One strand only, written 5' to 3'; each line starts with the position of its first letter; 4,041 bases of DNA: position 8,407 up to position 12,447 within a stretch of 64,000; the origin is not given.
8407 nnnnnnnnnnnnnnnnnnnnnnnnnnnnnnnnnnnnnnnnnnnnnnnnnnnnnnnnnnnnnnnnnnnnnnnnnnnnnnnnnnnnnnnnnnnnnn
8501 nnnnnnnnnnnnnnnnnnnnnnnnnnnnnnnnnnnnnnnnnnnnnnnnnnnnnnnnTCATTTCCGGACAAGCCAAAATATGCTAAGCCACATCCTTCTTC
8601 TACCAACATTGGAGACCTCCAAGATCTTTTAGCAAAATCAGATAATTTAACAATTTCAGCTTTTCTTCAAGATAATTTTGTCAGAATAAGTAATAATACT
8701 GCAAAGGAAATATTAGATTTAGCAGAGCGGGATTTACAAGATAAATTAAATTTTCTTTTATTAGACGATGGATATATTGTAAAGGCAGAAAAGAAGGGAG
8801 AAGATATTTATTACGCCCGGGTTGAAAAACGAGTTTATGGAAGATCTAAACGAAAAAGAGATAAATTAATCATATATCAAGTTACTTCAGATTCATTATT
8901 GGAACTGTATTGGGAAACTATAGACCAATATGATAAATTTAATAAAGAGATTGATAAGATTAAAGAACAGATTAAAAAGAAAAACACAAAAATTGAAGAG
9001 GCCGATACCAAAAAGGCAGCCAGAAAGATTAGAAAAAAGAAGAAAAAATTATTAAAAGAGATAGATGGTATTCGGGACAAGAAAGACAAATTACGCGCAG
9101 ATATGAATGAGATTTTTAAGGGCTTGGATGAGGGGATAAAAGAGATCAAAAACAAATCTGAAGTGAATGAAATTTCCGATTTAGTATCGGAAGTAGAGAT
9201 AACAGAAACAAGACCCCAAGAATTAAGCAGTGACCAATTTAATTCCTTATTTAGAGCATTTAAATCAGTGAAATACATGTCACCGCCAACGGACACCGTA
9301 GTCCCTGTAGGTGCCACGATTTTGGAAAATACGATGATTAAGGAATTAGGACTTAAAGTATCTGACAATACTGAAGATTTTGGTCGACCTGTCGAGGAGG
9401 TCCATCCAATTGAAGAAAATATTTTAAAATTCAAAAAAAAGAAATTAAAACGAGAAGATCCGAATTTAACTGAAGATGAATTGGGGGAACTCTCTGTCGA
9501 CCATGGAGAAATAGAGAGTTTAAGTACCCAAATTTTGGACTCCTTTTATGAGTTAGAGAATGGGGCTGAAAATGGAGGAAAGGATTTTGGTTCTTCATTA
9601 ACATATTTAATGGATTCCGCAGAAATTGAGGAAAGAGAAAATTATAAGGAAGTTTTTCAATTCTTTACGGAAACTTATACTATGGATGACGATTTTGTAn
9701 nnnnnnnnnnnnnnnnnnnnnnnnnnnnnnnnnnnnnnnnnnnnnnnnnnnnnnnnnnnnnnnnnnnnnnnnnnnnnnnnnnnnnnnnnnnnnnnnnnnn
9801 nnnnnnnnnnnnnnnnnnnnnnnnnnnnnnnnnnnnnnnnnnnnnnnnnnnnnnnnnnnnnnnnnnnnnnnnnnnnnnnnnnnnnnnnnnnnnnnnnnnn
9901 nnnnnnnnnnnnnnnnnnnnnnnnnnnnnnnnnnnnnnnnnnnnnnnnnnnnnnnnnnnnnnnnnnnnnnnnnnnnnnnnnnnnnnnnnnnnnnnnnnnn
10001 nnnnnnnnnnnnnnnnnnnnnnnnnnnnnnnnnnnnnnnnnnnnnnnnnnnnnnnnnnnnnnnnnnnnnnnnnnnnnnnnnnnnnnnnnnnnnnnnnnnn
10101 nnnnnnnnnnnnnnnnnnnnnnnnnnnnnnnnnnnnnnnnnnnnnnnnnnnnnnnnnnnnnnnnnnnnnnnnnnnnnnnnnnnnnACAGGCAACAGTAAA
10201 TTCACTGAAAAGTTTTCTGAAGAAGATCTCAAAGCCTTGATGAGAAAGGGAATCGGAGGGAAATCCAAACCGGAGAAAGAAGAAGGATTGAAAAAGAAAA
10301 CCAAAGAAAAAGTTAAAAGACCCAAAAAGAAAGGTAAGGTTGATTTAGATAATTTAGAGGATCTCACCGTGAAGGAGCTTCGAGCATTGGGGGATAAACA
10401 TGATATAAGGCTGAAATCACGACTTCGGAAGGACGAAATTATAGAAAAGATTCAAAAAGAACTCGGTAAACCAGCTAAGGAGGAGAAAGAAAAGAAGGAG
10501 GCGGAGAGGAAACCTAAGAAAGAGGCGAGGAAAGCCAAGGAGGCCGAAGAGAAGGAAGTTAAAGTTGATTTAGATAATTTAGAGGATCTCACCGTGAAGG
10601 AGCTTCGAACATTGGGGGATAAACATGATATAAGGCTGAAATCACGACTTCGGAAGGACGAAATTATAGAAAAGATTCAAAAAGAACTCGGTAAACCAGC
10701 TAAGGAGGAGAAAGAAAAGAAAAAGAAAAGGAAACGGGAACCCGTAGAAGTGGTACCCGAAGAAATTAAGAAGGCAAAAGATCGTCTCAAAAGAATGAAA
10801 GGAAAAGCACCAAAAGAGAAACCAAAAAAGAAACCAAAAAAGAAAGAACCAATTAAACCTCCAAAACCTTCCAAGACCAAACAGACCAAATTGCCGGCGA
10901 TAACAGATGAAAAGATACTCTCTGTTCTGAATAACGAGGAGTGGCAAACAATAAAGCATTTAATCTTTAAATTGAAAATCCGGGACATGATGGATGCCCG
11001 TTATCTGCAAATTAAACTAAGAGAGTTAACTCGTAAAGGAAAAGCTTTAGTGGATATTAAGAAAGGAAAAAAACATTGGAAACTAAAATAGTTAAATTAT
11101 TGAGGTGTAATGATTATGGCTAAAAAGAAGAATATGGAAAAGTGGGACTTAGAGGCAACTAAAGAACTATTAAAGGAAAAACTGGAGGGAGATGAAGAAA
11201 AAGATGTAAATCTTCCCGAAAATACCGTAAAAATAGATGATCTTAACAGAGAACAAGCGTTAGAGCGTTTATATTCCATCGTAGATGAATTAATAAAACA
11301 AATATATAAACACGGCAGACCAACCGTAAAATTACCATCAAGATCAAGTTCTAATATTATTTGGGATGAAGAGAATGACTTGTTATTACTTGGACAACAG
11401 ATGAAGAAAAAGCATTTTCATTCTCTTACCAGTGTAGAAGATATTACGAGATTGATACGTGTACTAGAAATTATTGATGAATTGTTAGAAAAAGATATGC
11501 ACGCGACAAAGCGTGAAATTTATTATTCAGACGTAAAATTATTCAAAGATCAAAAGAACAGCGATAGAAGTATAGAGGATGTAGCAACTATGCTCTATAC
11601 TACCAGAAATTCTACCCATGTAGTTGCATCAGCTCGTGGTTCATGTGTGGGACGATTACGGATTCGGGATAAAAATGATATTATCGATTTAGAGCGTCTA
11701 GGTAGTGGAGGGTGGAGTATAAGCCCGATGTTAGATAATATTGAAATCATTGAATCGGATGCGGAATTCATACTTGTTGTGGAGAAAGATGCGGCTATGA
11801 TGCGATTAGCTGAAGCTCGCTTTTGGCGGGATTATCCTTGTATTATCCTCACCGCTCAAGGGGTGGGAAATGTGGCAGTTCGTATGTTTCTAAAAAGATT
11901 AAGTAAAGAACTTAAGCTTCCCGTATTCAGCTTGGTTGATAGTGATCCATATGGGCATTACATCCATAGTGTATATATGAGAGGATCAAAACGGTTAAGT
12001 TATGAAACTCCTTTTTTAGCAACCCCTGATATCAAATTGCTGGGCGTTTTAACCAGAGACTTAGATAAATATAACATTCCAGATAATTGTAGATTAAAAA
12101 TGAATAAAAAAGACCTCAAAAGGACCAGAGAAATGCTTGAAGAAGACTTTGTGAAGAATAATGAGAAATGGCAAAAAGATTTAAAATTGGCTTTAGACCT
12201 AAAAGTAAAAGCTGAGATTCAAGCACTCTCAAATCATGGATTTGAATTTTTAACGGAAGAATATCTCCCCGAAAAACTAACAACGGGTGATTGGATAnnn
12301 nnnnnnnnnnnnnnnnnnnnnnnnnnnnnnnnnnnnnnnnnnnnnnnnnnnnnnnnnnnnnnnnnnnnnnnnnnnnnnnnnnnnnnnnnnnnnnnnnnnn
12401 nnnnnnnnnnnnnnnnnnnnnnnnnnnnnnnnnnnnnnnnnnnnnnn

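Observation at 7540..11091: Topo VI B subunit about twice the normal size: acidic insert in the ATPase domain, K-rich coiled-coil insert, duplicated HeH/SAP-like tail and winged-helix-like end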

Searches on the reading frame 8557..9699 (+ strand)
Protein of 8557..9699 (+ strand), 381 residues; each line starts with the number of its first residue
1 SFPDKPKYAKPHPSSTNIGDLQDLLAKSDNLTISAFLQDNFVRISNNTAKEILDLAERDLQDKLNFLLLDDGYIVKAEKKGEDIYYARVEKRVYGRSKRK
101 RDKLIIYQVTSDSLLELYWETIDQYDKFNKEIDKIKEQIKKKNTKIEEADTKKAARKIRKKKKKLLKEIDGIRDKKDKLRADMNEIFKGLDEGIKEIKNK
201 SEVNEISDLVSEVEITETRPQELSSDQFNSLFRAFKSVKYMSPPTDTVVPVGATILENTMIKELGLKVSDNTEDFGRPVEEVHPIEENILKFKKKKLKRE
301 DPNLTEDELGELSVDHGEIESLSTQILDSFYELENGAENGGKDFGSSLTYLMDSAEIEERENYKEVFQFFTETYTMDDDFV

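Call 50: predict_structure(alignment_id=A2)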
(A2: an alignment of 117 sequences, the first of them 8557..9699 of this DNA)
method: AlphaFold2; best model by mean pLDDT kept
length: 381 residues; sequences in the alignment: 117
mean_pLDDT: 77.4   pTM: 0.57
mean pLDDT of the five models: 77.4, 75.6, 75.6, 74.0, 74.0
residues with pLDDT >= 90: 166; 70-90: 100; 50-70: 46; < 50: 69
segments of 3 or more residues with pLDDT < 50: 1-16, 243-280, 334-340, 355-358, 378-381
pLDDT, mean of each block of 10 residues (from residue 1): 38 52 80 88 86 94 94 93 94 88 94 94 95 95 91 92 93 95 91 92 94 92 92 83 40 39 43 43 76 86 83 86 74 48 58 51 64 54 37
secondary structure, 60 per line:
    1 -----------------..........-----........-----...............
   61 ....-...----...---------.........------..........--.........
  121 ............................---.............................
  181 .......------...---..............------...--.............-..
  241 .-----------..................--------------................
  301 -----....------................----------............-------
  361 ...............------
elements in order: H18-27 H33-40 H46-64 E66-68 E73-75 E85-93 E100-109 H112-148 H152-187 E194-196 H200-213 H225-237 H253-270 H285-300 H306-309 H316-331 H342-353 H361-375

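Call 53: fold_search(model_id=the predicted structure, library=pdb)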
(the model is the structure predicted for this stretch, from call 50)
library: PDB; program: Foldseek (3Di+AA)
matches with E <= 10: 260; with E <= 0.001: 0
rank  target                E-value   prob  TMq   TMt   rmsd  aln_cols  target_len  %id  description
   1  6kgo                  2.4e-01  0.90  0.19  0.11  22.9       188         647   14  LSD1-S2157 five-membered ring adduct model (released 2020-03-25)
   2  8inl                  2.5e-01  0.75  0.17  0.10  22.8       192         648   14  LSD1 in complex with S2172 (released 2024-03-13)
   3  8tmi_E                2.6e-01  0.15  0.16  0.18  29.7       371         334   10  Cryo-EM structure of CorA in complex with conformation-specific synthetic antibody C18 and 100 uM MgCl2, State MG0.1-2 (released 2025-02-12)
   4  4dvz                  3.5e-01  0.14  0.18  0.16  20.4       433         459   11  Crystal structure of the Helicobacter pylori CagA oncoprotein (released 2012-07-25)
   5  7tal                  4.3e-01  0.41  0.14  0.26  18.1       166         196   17  LOV2-DARPIN fusion : D4_deltaDARP (released 2023-07-05)
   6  4g0h                  4.3e-01  0.10  0.15  0.13  22.2       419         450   12  Crystal structure of the N-terminal domain of Helicobacter pylori CagA protein (released 2012-08-22)
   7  9o0g_B                5.9e-01  0.33  0.12  0.08  16.9       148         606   12  CryoEM structure of M. mazei topoisomerase VI(A-E342Q)-minicircle DNA complex in cleavage state (released 2026-02-25)
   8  8tmj_D                6.2e-01  0.10  0.14  0.15  23.9       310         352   11  Cryo-EM structure of CorA in complex with conformation-specific synthetic antibody C18 and 100 uM MgCl2, State MG0.1-2 (released 2025-02-12)
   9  8tmc_C                6.5e-01  0.11  0.15  0.17  24.6       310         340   10  Cryo-EM structure of CorA in complex with conformation-specific synthetic antibody C12 and 20 mM MgCl2, State MG20-2 (released 2025-02-12)
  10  9p6i_B                7.6e-01  0.09  0.09  0.17  20.5       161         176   10  Crystal Structure of the Histidine Kinase VC2136 from Vibrio cholerae serotype O1 (released 2025-08-20)
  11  7vqu                  8.1e-01  0.66  0.19  0.11  22.8       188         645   13  Crystal structure of LSD1 in complex with compound S1427 (released 2022-06-01)
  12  9s9k_A                8.9e-01  0.54  0.19  0.40  22.5       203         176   12  S. islandicus CdvB (semi open) (released 2026-01-28)
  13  6kgq                  1.0e+00  0.33  0.17  0.10  23.2       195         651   12  LSD1-FCPA-MPE five-membered ring adduct model (released 2020-03-25)
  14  3syv_F                1.0e+00  0.23  0.17  0.24  32.6       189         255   17  Crystal structure of mPACSIN 3 F-BAR domain mutant (released 2012-05-16)
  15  8ovx_P                1.0e+00  0.11  0.10  0.17  14.6       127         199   17  Cryo-EM structure of yeast CENP-OPQU+ bound to the CENP-A N-terminus (released 2023-08-09)
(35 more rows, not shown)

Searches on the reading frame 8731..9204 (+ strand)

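Call 27: search_protein_families(library=pfam, proteins=[window:8731-9204:+], max_evalue=10)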
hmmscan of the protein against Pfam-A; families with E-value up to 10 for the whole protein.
window:8731-9204:+ (158 aa): 31 families (the best 25 are shown)
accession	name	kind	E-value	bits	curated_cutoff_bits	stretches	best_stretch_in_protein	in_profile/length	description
PF17675.6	APG6_N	-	0.0025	18.7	45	1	64-129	25-87/132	Apg6 coiled-coil region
PF04012.17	PspA_IM30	-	0.0025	17.9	33.9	1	66-119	106-159/220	PspA/IM30 family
PF05119.17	Terminase_4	-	0.01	16.7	24.7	1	46-110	15-80/98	Phage terminase, small subunit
PF13747.11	DUF4164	-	0.013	16.4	27.2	1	70-140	13-84/89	Domain of unknown function (DUF4164)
PF17877.7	Dis3l2_C_term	-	0.02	15.7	31.6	1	30-93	25-84/87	DIS3-like exonuclease 2 C terminal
PF03961.19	FapA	-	0.02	14.9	31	1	54-132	152-230/272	Flagellar Assembly Protein A beta solenoid domain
PF01920.25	Prefoldin_2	-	0.027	14.9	27.6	2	93-132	60-99/106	Prefoldin subunit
PF06103.16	DUF948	-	0.054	14.1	37.2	1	93-144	31-82/89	Bacterial protein of unknown function (DUF948)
PF06009.19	Laminin_II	-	0.091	13.2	33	1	63-140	29-96/138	Laminin Domain II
PF24611.2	Spectrin_Anc-1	-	0.12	13.1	33.2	1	65-128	11-72/115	Nuclear anchorage protein 1, spectrin-like repeat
PF06248.19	Zw10_N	-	0.21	12.6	26.3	1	62-107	32-78/93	Centromere/kinetochore Zw10 N-terminal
PF01544.23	CorA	-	0.21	11.3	27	1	31-122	94-175/292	CorA-like Mg2+ transporter protein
PF14619.11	SnAC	-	0.29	12.1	27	0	28-45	42-59/72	Snf2-ATP coupling, chromatin remodelling complex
PF00700.27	Flagellin_C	-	0.29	11.9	23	1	66-103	24-61/86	Bacterial flagellin C-terminal helical region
PF22326.1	MMS21_N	-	0.3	11.7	27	1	49-110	33-88/103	E3 SUMO-protein ligase MMS21, N-terminal domain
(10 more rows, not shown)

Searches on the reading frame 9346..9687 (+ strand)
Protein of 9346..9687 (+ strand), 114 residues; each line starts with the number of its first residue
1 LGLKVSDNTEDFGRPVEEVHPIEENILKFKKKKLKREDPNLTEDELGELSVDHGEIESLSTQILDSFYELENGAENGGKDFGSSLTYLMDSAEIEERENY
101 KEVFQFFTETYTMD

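Call 27: search_protein_families(library=pfam, proteins=[window:9346-9687:+], max_evalue=10)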
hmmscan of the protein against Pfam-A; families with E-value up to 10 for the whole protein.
window:9346-9687:+ (114 aa): 1 family
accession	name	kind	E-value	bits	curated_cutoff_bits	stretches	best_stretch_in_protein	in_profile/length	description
PF01259.24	SAICAR_synt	-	0.1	12.8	20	1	15-72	101-159/233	SAICAR synthetase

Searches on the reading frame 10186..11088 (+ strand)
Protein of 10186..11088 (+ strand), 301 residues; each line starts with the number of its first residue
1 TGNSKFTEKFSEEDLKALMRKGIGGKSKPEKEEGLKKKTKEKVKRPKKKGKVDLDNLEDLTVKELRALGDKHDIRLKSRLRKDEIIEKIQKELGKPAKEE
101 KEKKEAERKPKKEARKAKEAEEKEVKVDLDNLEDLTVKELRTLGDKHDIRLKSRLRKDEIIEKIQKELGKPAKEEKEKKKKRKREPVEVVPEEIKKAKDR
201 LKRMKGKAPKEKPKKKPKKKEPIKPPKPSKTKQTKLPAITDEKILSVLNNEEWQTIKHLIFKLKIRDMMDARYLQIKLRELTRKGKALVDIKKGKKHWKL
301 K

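Call 27: search_protein_families(library=pfam, proteins=[window:10186-11088:+], max_evalue=10)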
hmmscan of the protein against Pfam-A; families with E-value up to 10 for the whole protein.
window:10186-11088:+ (301 aa): 7 families
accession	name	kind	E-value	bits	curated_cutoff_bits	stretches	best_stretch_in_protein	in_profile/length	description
PF07498.18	Rho_N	-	8.7e-12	45.3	24.9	2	57-93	2-38/43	Rho termination factor, N-terminal domain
PF24224.1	DUF7440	-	0.00053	20.6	25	2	16-90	44-108/110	Family of unknown function (DUF7440)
PF12949.13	HeH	-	0.014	15.6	28.9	2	60-87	4-31/35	HeH/LEM domain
PF17035.10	BET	-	0.13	12.8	24.5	1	116-143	34-61/64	Bromodomain extra-terminal - transcription regulation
PF25442.1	Ubiquitin_RHG40_C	-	0.24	12.5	27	1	70-112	12-54/100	RHG40-like, C-terminal ubiquitin-like domain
PF10545.15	MADF_DNA_bdg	-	0.84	10.5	22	1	62-103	5-48/84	Alcohol dehydrogenase transcription factor Myb/SANT-like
PF06463.18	Mob_synth_C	-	7.5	7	37.4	2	135-183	3-50/128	Molybdenum Cofactor Synthesis C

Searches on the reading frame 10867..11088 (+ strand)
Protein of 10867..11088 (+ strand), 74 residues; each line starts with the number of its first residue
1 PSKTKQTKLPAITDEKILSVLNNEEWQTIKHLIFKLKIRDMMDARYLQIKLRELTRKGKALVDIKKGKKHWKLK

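Call 27: search_protein_families(library=pfam, proteins=[window:10867-11088:+], max_evalue=10)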
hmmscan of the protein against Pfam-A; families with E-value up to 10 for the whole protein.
window:10867-11088:+ (74 aa): 1 family
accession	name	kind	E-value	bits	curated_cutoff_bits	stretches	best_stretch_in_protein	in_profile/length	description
PF11772.13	EpuA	-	0.22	11.6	27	1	14-33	25-44/46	DNA-directed RNA polymerase subunit beta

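Call 45: search_solved_structures(query=A3, max_evalue=10, show_alignments=2)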
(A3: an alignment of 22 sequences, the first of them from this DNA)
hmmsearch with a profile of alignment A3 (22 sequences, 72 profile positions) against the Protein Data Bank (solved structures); distinct sequences matched with E-value up to 10: 1.
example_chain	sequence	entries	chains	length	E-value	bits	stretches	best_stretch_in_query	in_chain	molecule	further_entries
3lyl_A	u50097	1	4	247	1.8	11.9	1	10-44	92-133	3-oxoacyl-(Acyl-carrier-protein) reductase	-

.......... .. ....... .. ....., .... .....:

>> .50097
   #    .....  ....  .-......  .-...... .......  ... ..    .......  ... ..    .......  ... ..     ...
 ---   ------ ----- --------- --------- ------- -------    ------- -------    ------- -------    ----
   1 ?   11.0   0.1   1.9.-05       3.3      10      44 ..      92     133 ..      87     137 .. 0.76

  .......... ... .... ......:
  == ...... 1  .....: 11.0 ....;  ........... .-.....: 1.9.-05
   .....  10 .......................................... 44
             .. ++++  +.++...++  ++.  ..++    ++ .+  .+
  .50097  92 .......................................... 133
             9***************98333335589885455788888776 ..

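Call 46: search_protein_families(library=pfam, alignment_id=A3, max_evalue=1)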
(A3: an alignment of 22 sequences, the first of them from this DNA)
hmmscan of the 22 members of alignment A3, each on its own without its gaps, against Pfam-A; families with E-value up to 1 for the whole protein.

A. member 1, seq(72 aa): 1 family
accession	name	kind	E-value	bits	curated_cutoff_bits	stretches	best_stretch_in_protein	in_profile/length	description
PF11772.13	EpuA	-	0.21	11.7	27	1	12-31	25-44/46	DNA-directed RNA polymerase subunit beta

B. families by the number of members that match (of 22 scanned): 9 families
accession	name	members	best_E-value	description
PF05943.17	VipB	2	0.011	EvpB/VC_A0108, tail sheath N-terminal domain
PF24049.1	YOMG_N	1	0.022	YOMG N-terminal domain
PF01022.26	HTH_5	1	0.025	Bacterial regulatory protein, arsR family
PF06584.18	DIRP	1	0.041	DIRP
PF23312.1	UBA_SIK3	1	0.048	Protein kinase SIK3 UBA domain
PF04239.17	DUF421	1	0.051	YetF C-terminal domain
PF05585.17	DUF1758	1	0.12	Putative peptidase (DUF1758)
PF13797.11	Post_transc_reg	1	0.18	Post-transcriptional regulator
PF11772.13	EpuA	1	0.21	DNA-directed RNA polymerase subunit beta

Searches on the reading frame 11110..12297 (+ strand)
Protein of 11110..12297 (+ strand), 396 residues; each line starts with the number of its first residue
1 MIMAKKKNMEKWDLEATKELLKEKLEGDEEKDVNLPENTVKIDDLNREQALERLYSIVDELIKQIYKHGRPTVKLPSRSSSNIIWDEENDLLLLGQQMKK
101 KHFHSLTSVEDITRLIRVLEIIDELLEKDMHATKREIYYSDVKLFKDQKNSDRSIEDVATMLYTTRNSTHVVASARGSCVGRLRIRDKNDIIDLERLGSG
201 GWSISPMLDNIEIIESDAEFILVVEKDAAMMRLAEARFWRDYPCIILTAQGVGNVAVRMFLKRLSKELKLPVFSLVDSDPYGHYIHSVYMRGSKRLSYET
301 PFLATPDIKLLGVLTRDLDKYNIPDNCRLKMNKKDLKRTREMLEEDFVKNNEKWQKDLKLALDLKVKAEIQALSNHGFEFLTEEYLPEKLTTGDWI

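Call 3: search_protein_families(library=pfam, proteins=[window:11110-12297:+], max_evalue=1)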
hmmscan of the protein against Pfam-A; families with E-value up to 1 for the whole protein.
window:11110-12297:+ (396 aa): 4 families
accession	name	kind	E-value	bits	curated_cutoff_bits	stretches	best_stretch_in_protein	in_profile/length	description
PF21180.3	TOP6A-Spo11_Toprim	-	4.5e-59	199.7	24.1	1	220-390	1-170/170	Topoisomerase 6 subunit A/Spo11, Toprim domain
PF04406.19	TP6A_N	-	4e-19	68.6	26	1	112-170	3-61/62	Type IIB DNA topoisomerase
PF20768.2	Topo_VI_alpha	-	4.9e-05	23.5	23.6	1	177-217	5-50/50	All-beta domain in DNA topoisomerase VI alpha subunit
PF21382.2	IntS9_C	-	0.13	12.8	27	0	58-93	5-40/71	Integrator IntS9, C-terminal domain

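Call 4: search_protein_families(library=ncbifam, proteins=[window:11110-12297:+], max_evalue=0.1)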
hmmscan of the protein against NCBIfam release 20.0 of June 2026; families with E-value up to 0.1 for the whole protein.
window:11110-12297:+ (396 aa): 6 families
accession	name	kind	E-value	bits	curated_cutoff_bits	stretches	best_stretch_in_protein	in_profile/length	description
NF003333.0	PRK04342.1-2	equivalog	5.9e-93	311.6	465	1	47-396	8-366/367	DNA topoisomerase IV subunit A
NF003336.0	PRK04342.1-5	equivalog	6.3e-92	308.3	531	1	40-396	6-385/386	DNA topoisomerase IV subunit A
NF003334.0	PRK04342.1-3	equivalog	4.5e-63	213.4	658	1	46-391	4-349/354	DNA topoisomerase IV subunit A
NF003332.0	PRK04342.1-1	equivalog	3.7e-59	200.5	538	1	46-391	7-358/363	DNA topoisomerase IV subunit A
NF003335.0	PRK04342.1-4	equivalog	4.7e-59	200.2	424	1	60-392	28-369/373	DNA topoisomerase VI subunit A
NF003337.0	PRK04342.1-6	equivalog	1.1e-57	195.8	675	1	41-391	6-363/370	DNA topoisomerase IV subunit A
